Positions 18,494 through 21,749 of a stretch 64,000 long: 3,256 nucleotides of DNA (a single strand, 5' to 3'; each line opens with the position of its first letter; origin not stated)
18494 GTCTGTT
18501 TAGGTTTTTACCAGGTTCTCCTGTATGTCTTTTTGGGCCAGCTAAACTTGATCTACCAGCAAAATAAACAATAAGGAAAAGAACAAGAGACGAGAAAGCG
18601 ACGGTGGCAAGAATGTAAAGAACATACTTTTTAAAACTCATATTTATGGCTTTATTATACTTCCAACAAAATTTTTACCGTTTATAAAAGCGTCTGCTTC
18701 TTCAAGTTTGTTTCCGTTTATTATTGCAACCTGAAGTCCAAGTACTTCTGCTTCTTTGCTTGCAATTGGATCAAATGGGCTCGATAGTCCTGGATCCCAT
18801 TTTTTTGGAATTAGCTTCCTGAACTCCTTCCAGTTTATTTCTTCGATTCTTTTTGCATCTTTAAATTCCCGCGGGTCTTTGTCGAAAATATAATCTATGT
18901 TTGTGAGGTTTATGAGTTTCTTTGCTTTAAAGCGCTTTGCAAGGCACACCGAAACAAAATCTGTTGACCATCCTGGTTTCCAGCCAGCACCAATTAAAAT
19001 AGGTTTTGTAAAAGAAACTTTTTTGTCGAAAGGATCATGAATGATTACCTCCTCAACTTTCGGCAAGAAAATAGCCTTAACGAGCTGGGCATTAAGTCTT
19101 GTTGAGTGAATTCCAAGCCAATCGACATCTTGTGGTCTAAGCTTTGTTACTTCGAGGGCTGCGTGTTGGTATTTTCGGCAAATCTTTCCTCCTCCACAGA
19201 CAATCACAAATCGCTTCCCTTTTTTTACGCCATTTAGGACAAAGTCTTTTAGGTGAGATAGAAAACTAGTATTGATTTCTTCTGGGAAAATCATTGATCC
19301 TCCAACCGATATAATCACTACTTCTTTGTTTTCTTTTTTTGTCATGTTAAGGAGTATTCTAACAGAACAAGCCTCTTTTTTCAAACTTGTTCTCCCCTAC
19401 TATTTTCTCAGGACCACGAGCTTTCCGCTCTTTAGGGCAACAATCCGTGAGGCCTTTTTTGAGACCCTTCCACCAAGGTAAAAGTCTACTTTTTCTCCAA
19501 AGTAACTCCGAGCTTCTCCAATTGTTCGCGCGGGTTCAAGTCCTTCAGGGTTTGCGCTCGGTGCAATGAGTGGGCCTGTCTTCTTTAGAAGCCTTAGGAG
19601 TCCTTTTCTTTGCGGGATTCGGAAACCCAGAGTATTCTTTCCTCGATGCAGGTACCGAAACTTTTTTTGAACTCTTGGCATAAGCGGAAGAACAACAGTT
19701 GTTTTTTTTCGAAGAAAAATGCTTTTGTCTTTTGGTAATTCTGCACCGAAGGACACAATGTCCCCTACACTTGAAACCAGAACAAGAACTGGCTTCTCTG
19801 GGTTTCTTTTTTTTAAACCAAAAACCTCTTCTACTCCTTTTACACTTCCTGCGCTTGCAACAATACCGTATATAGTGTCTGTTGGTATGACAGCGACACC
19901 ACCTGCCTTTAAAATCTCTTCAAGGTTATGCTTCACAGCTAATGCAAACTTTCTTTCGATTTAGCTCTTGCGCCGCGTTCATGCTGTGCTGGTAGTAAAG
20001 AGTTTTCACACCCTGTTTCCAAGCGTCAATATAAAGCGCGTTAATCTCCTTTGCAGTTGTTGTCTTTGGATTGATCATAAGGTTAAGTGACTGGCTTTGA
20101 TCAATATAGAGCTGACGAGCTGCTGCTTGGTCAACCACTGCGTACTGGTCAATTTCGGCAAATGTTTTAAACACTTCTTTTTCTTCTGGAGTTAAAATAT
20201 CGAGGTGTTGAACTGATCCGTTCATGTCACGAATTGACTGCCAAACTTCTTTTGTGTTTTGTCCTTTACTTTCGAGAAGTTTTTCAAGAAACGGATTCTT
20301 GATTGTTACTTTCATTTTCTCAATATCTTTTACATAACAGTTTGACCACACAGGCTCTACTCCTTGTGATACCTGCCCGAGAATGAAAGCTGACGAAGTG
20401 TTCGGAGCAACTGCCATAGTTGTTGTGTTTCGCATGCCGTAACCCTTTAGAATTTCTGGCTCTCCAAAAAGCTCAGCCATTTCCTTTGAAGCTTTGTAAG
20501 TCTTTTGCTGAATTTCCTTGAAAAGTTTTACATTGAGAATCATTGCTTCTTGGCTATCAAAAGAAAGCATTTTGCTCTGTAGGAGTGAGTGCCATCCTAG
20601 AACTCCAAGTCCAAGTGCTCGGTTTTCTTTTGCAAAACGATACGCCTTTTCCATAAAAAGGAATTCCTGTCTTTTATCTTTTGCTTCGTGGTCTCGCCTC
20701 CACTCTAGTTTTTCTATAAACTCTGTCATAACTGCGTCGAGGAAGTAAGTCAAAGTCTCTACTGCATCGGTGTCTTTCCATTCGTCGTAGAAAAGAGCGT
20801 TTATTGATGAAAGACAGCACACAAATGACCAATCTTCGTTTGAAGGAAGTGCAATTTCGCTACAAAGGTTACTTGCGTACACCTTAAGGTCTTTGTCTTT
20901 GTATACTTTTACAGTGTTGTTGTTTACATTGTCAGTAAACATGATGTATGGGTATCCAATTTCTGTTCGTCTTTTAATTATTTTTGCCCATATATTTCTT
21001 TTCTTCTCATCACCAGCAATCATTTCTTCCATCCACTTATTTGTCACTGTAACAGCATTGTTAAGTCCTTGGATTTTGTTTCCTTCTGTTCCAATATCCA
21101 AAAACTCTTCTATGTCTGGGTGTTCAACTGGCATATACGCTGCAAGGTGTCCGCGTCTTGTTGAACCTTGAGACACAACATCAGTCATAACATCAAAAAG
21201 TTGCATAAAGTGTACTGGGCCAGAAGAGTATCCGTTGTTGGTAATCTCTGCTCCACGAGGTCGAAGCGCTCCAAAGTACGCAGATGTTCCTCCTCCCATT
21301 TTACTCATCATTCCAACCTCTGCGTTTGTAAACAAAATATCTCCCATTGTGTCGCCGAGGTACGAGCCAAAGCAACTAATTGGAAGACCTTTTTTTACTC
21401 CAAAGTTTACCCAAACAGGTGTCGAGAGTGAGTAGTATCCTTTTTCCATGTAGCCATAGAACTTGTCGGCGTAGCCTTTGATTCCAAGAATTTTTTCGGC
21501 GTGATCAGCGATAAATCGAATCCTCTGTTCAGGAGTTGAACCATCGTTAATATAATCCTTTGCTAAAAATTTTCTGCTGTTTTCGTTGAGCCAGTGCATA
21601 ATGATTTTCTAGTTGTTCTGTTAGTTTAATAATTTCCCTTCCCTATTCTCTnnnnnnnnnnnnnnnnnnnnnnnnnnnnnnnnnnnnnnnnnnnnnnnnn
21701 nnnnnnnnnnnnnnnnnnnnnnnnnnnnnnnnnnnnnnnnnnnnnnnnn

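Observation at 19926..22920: Class I RNR with ATP-cone on the beta subunit instead of alpha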

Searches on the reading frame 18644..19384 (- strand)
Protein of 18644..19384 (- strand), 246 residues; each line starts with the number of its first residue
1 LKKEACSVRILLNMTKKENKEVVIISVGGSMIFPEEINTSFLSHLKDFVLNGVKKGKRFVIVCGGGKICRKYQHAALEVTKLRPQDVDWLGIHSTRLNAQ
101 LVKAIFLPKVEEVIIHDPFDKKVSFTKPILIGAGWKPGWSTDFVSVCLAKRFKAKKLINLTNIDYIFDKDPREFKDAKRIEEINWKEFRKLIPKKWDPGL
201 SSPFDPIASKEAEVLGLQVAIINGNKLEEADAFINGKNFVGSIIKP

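Call 3: search_protein_families(library=pfam, proteins=[window:18644-19384:-], max_evalue=0.01)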
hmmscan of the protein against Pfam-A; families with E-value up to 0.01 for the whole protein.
window:18644-19384:- (246 aa): 1 family
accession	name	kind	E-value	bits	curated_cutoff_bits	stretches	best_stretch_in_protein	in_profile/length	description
PF00696.33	AA_kinase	-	6.9e-26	91.9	24.9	1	22-223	2-234/234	Amino acid kinase family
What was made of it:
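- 18644..19936 (-): Context only: co-directional downstream genes tsaC/Sua5-YrdC (19400..19936, overlapping the nrdA stop by 11 nt) and archaeal-type UMP kinase pyrH (18644..19384). Pfam in call 3.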

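Call 31: search_protein_families(library=ncbifam, proteins=[window:18644-19384:-], max_evalue=0.001)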
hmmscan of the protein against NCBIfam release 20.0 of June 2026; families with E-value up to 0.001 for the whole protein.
window:18644-19384:- (246 aa): 9 families
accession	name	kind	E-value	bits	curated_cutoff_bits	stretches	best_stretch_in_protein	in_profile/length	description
TIGR02076.1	pyrH_arch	equivalog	4.1e-50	170.5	158.05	1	23-244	1-221/222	UMP kinase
TIGR02075.1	pyrH_bact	equivalog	3.6e-13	49.6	243.9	1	36-188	20-185/233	UMP kinase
NF040647.1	IPPK_Arch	equivalog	5.7e-11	42.2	120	1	140-244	153-259/259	isopentenyl phosphate kinase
TIGR00761.1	argB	equivalog_domain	1.8e-07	30.9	151.3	1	142-195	157-205/231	acetylglutamate kinase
TIGR01027.1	proB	equivalog_domain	8.7e-06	25.1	186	1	142-187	146-191/363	glutamate 5-kinase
TIGR00657.1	asp_kinases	subfamily_domain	2.9e-05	23.3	208.7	1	141-190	194-243/442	aspartate kinase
NF040622.1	MfnE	equivalog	9.3e-05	22.2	300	0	23-188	2-164/211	[5-(aminomethyl)furan-3-yl]methyl phosphate kinase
TIGR00656.1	asp_kin_monofn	equivalog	0.00022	20.4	402.25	1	142-191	161-210/407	aspartate kinase, monofunctional class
NF006459.0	PRK08841.1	equivalog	0.0009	18.3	535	0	141-191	155-205/395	aspartate kinase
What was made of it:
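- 18644..19936 (-): TIGR02076 pyrH_arch scores 170.5 against a cut-off of 158 (call 31).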

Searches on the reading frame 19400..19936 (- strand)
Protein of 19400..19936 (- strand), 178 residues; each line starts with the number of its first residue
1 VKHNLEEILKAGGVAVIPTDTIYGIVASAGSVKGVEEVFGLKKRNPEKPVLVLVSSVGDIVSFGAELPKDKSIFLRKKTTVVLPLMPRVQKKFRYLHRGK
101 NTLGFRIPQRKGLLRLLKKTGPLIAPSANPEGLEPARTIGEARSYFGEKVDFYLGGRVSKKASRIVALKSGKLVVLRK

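Call 3: search_protein_families(library=pfam, proteins=[window:19400-19936:-], max_evalue=0.01)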
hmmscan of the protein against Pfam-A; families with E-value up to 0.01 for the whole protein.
window:19400-19936:- (178 aa): 1 family
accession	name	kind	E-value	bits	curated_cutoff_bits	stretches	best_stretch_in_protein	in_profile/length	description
PF01300.24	Sua5_yciO_yrdC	-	1.2e-33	116.5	25.1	1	7-178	1-177/178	Telomere recombination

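Call 31: search_protein_families(library=ncbifam, proteins=[window:19400-19936:-], max_evalue=0.001)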
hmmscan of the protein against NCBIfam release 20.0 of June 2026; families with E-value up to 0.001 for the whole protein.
window:19400-19936:- (178 aa): 2 families
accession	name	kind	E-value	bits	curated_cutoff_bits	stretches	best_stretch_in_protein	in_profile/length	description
TIGR00057.1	TIGR00057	equivalog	3.3e-30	104.8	123.2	1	6-178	15-190/202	L-threonylcarbamoyladenylate synthase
NF007919.1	PRK10634.1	equivalog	1.1e-13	51.1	175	1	7-172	3-173/176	L-threonylcarbamoyladenylate synthase type 1 TsaC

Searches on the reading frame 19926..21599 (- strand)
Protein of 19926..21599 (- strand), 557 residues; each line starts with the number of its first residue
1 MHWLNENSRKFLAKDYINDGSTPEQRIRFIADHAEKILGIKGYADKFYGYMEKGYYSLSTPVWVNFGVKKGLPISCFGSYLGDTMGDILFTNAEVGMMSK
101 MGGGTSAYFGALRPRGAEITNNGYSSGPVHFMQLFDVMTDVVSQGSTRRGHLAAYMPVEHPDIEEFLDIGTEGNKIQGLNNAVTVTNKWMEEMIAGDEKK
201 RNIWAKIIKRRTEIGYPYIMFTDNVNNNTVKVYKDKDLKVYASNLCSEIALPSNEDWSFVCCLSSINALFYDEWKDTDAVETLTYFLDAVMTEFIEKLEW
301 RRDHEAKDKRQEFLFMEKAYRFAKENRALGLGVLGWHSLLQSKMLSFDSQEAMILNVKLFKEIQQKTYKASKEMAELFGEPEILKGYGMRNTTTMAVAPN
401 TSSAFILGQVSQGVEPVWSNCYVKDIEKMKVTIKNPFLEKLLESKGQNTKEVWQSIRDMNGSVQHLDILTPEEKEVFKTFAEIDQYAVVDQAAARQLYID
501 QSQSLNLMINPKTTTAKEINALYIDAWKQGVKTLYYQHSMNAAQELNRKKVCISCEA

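Call 3: search_protein_families(library=pfam, proteins=[window:19926-21599:-], max_evalue=0.01)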
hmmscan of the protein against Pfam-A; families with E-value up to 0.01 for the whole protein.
window:19926-21599:- (557 aa): 2 families
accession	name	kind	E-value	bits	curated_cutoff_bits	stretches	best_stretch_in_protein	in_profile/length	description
PF02867.20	Ribonuc_red_lgC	-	3.9e-94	316.6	23.9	3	384-536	373-522/523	Ribonucleotide reductase, barrel domain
PF00317.26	Ribonuc_red_lgN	-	5.5e-08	33.2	28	1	4-71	3-77/77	Ribonucleotide reductase, all-alpha domain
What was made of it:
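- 19926..21599 (-): nrdA: class Id (NrdAi) minimal catalytic subunit without ATP-cone, 557 aa plus stop. Pfam finds lgN plus the barrel only (call 3).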

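Call 4: search_protein_families(library=ncbifam, proteins=[window:19926-21599:-], max_evalue=0.01)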
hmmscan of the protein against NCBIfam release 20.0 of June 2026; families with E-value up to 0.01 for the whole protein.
window:19926-21599:- (557 aa): 21 families
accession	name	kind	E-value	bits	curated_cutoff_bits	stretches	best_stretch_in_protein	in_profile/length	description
TIGR02510.1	NrdE-prime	equivalog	7.4e-231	767.5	602.25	1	2-557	16-560/560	ribonucleoside-diphosphate reductase subunit alpha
NF006577.0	PRK09102.1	equivalog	1.5e-206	687.4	620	1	2-547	23-577/604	ribonucleoside-diphosphate reductase subunit alpha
TIGR02506.1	NrdE_NrdA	equivalog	1.8e-100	337.2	341.05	3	385-539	461-615/616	ribonucleoside-diphosphate reductase subunit alpha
TIGR02504.1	NrdJ_Z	equivalog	2.5e-73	247.7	399.95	2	33-379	44-402/606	adenosylcobalamin-dependent ribonucleoside-diphosphate reductase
NF006417.0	PRK08665.1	equivalog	1.2e-63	215.6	961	1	40-546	61-573/759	vitamin B12-dependent ribonucleotide reductase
NF005544.0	PRK07207.1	equivalog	1.3e-56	192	965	3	385-544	759-915/965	ribonucleoside-diphosphate reductase subunit alpha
NF005010.0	PRK06406.1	subfamily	2e-53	181.7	1125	1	26-539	205-719/771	vitamin B12-dependent ribonucleotide reductase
NF006665.0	PRK09209.1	equivalog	3.1e-52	177.9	1057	4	48-194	209-360/761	ribonucleoside-diphosphate reductase subunit alpha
NF009029.0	PRK12365.1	equivalog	2.2e-48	165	1350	3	382-543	839-997/1046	ribonucleoside-diphosphate reductase subunit alpha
NF005101.0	PRK06539.1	equivalog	2.3e-45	154.9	988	3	388-540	613-761/822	ribonucleoside-diphosphate reductase subunit alpha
NF005483.0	PRK07088.1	equivalog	9.2e-45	153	1214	5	476-540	689-752/764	ribonucleoside-diphosphate reductase subunit alpha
TIGR04170.1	RNR_1b_NrdE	exception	3.5e-43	147.8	750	3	42-170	129-259/698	class 1b ribonucleoside-diphosphate reductase subunit alpha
NF009028.0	PRK12364.1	equivalog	1.6e-40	138.9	1377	3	473-552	764-840/842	ribonucleoside-diphosphate reductase subunit alpha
NF005122.0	PRK06556.1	equivalog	8.3e-38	129.7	859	3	54-181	138-268/960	vitamin B12-dependent ribonucleotide reductase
NF006279.0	PRK08447.1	equivalog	1.5e-36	126.1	1082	3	470-555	699-788/789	ribonucleoside-diphosphate reductase subunit alpha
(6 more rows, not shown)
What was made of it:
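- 19926..21599 (-): TIGR02510 NrdE-prime scores 767.5 bits against a cut-off of 602 (call 4).
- On Class Id alpha (NrdAi): TIGR02510 scores 767.5 bits against 602.25 (call 4).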

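Call 6: search_solved_structures(query=window:19926-21599:-, max_evalue=1e-10, show_alignments=1)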
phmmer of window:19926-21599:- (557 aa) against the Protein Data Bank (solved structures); distinct sequences matched with E-value up to 1e-10: 30.
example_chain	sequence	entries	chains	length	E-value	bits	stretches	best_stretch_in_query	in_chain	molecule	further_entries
6dqx_A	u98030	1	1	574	5e-219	731.6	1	2-556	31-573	Ribonucleoside-diphosphate reductase, alpha chain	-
6dqw_A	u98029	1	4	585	5.9e-176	589.5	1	1-556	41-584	Ribonucleoside-diphosphate reductase, alpha chain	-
1zyz_A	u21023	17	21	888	6.3e-49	170.2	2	383-542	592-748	Ribonucleoside-diphosphate reductase large chain 1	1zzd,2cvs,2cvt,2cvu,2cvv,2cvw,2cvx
3tb9_A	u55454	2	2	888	2.9e-48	168.1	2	383-542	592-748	Ribonucleoside-diphosphate reductase large chain 1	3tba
3s8a_A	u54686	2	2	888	3.4e-48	167.8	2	383-542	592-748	Ribonucleoside-diphosphate reductase large chain 1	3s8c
5im3_A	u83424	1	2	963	5.5e-45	157.2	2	387-543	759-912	Ribonucleoside-diphosphate reductase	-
3hnc_A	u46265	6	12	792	3e-42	148.2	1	384-544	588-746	Ribonucleoside-diphosphate reductase large subunit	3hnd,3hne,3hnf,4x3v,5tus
5d1y_A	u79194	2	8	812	3.3e-42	148.1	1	384-544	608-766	Ribonucleoside-diphosphate reductase large subunit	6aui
2wgh_A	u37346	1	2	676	4.8e-42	147.5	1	384-536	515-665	RIBONUCLEOSIDE-DIPHOSPHATE REDUCTASE LARGE SUBUNIT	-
6l3r_A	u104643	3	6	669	7.1e-42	147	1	384-536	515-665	Ribonucleoside-diphosphate reductase large subunit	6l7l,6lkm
7agj_A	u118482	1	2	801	4.3e-35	124.6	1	43-193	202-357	Ribonucleoside-diphosphate reductase subunit alpha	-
1xje_A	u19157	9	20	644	2.3e-29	105.7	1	75-173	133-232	ribonucleotide reductase, B12-dependent | Ribonucleoside-diphosphate reductase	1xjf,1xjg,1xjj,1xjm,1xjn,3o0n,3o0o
1xjk_A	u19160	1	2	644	3e-29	105.3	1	75-173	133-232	ribonucleotide reductase, B12-dependent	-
6cgl_A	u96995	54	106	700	4.3e-28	101.5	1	45-191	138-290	Ribonucleoside-diphosphate reductase | Ribonucleoside-diphosphate reductase subunit alpha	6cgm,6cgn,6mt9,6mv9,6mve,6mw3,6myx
9l6o_F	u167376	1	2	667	1.1e-26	96.8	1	43-172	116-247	Ribonucleoside-diphosphate reductase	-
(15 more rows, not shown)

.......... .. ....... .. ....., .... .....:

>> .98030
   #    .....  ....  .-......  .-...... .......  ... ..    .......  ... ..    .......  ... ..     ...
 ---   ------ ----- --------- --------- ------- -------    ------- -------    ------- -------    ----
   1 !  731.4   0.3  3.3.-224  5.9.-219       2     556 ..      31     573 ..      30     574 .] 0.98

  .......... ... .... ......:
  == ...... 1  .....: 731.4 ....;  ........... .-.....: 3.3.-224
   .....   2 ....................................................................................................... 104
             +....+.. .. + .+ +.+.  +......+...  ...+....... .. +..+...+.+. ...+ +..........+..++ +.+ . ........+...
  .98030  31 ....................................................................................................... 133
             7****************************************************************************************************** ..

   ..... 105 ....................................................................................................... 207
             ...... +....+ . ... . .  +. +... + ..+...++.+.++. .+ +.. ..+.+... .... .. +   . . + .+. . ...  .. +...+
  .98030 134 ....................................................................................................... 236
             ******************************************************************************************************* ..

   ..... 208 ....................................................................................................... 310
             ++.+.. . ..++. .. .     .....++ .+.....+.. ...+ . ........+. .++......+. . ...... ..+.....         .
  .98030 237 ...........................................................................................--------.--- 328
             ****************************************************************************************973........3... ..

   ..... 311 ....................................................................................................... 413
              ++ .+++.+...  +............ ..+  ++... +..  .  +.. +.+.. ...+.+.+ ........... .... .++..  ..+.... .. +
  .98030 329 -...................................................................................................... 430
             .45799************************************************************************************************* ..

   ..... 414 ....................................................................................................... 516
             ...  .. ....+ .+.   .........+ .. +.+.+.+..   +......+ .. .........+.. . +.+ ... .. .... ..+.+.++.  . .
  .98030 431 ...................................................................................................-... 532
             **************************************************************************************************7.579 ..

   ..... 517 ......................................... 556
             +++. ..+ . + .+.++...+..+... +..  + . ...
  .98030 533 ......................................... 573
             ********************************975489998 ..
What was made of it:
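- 19926..21599 (-): PDB 6DQX E 5e-219 and 6DQW E 5.9e-176 (call 6).
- NrdA matches the alpha-chain structures 6DQX and 6DQW (call 6) and passes TIGR02510 (call 4).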
